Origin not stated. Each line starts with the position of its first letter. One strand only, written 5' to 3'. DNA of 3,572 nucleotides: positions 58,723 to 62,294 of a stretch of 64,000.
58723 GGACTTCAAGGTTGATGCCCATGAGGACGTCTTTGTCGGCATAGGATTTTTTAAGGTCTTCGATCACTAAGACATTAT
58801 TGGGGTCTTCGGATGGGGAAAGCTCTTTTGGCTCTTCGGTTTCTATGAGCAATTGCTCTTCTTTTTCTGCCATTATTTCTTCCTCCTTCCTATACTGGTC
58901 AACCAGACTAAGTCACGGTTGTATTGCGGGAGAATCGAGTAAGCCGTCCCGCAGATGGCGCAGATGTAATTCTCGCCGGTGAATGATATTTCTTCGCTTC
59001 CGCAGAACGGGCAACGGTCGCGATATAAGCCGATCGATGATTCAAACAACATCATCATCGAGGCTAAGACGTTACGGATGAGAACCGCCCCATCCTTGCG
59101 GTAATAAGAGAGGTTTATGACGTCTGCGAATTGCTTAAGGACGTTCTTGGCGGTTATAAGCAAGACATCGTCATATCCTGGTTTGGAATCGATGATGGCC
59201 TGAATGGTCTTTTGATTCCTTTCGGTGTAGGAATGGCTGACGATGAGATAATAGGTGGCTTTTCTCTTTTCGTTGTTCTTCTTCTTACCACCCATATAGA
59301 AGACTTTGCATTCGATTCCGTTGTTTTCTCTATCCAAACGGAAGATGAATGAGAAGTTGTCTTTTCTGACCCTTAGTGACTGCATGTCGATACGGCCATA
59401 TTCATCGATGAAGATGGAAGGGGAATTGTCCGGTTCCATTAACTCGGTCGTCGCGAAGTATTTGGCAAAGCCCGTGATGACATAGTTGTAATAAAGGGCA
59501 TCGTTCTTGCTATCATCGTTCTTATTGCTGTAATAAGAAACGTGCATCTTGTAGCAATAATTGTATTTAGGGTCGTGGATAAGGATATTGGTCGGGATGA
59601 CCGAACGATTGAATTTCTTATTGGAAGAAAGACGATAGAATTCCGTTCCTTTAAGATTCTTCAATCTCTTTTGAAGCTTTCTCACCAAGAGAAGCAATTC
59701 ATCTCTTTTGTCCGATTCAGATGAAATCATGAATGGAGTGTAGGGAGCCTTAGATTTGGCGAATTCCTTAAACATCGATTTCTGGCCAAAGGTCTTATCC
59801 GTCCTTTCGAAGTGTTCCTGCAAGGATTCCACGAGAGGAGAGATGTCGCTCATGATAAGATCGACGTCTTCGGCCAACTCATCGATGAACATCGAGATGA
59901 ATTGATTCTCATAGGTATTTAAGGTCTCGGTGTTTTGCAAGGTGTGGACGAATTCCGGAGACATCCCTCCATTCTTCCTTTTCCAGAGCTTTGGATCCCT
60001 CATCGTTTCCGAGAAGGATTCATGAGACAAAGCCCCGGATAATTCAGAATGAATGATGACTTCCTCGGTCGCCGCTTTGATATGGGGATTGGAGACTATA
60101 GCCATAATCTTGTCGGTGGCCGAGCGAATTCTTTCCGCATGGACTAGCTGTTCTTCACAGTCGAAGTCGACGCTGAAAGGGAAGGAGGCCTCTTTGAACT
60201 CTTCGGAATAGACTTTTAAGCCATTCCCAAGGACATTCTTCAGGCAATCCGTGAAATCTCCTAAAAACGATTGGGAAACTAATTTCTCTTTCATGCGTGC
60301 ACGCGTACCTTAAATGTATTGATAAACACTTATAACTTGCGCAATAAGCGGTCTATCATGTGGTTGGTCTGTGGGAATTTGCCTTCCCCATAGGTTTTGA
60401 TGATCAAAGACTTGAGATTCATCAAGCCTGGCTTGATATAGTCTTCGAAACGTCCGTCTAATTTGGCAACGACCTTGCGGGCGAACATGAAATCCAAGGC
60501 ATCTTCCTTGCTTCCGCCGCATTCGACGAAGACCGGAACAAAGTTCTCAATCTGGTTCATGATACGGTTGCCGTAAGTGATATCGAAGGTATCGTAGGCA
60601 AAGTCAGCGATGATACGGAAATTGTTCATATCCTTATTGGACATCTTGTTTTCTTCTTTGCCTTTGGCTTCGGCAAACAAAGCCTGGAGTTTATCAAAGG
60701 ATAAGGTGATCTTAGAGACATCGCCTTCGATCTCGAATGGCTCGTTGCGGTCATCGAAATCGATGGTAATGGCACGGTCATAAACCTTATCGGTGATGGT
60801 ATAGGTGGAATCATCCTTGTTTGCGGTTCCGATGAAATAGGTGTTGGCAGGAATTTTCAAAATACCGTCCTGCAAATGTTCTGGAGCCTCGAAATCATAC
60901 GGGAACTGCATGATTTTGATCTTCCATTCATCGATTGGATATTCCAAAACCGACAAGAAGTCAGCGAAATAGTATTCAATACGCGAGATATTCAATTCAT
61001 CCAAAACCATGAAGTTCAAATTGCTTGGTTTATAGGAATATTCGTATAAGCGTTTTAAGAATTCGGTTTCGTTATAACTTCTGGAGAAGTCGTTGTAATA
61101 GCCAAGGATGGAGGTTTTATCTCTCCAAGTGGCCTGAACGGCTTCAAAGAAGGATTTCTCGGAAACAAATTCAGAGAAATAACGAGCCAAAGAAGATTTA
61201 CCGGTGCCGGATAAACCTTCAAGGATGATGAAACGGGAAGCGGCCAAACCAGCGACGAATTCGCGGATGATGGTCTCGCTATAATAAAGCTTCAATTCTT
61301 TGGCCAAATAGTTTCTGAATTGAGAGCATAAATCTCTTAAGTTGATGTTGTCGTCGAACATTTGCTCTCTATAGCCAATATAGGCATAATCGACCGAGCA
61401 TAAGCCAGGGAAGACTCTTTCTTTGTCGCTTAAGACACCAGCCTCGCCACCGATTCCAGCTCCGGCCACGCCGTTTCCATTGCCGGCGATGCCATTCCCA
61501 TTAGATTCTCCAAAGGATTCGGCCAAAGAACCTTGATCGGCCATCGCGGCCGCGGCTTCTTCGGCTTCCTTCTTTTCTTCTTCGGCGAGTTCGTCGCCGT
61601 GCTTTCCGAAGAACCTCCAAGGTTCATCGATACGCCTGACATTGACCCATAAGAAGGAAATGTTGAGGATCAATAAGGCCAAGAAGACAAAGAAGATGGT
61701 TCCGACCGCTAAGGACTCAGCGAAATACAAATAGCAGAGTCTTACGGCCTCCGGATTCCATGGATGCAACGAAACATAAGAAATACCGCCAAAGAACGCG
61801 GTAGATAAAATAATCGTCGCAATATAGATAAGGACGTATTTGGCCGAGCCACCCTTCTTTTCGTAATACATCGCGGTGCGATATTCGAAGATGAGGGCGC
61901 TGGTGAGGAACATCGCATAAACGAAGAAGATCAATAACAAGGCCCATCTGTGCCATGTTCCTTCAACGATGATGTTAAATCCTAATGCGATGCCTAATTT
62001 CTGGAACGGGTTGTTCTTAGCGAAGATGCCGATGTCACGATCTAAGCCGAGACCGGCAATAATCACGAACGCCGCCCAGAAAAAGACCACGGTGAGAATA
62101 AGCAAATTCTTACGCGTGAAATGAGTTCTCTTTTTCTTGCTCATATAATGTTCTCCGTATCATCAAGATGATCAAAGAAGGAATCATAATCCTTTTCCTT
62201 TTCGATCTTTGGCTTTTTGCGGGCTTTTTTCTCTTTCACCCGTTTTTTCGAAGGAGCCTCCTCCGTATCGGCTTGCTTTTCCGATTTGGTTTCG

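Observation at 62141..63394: SipW-type signal peptidase with a doubled length and a long charged cytoplasmic tail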

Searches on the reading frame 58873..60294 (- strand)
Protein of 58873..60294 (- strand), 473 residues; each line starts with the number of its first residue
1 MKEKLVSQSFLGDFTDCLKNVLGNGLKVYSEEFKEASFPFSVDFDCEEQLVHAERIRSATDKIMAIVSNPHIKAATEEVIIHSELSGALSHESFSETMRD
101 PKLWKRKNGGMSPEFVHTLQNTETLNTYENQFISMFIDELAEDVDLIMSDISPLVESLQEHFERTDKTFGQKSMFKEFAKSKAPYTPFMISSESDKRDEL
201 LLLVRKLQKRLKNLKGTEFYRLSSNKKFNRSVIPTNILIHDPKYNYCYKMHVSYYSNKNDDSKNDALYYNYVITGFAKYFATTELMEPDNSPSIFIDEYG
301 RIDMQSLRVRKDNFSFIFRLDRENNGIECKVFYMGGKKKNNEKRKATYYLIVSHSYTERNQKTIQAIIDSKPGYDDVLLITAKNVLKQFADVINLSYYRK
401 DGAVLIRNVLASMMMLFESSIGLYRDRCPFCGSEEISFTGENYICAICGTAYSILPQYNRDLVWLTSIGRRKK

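Call 3: search_protein_families(library=pfam, proteins=[window:58873-60294:-], max_evalue=0.1)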
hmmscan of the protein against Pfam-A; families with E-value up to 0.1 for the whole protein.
window:58873-60294:- (473 aa): 2 families
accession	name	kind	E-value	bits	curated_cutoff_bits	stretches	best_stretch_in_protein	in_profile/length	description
PF09823.15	DUF2357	-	1.7e-06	27.9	23.3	1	63-145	96-181/251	Domain of unknown function (DUF2357)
PF08271.17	Zn_Ribbon_TF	-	0.036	14.1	29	1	427-450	2-27/43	TFIIB zinc-binding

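Call 4: search_protein_families(library=ncbifam, proteins=[window:58873-60294:-], max_evalue=0.1)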
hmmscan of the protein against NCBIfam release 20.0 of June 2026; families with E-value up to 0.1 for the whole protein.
window:58873-60294:- (473 aa): 1 family
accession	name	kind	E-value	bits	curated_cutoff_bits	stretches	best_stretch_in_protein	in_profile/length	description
TIGR03655.1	anti_R_Lar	subfamily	0.025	14.9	39.6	1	427-449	3-35/55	Lar family restriction alleviation protein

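Call 80: search_protein_families(library=padloc, proteins=[window:58873-60294:-], max_evalue=0.01)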
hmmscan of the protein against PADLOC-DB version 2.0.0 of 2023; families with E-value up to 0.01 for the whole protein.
window:58873-60294:- (473 aa): 0 families

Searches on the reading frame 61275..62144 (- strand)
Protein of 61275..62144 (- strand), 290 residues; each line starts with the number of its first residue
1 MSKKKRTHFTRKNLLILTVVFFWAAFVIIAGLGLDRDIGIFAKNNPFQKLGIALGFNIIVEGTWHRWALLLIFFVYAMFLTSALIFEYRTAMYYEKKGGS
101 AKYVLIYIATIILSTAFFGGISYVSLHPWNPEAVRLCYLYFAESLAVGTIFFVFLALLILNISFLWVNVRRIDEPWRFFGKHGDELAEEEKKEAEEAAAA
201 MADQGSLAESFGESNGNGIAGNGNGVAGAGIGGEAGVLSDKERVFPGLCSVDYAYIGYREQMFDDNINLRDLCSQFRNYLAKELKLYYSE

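Call 91: search_protein_families(library=pfam, proteins=[window:61275-62144:-], max_evalue=10)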
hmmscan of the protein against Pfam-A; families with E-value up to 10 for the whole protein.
window:61275-62144:- (290 aa): 1 family
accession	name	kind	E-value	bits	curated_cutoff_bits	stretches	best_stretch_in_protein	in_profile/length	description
PF12270.13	Cyt_c_ox_IV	-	0.019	15.5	26.9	1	37-90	76-128/132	Cytochrome c oxidase subunit IV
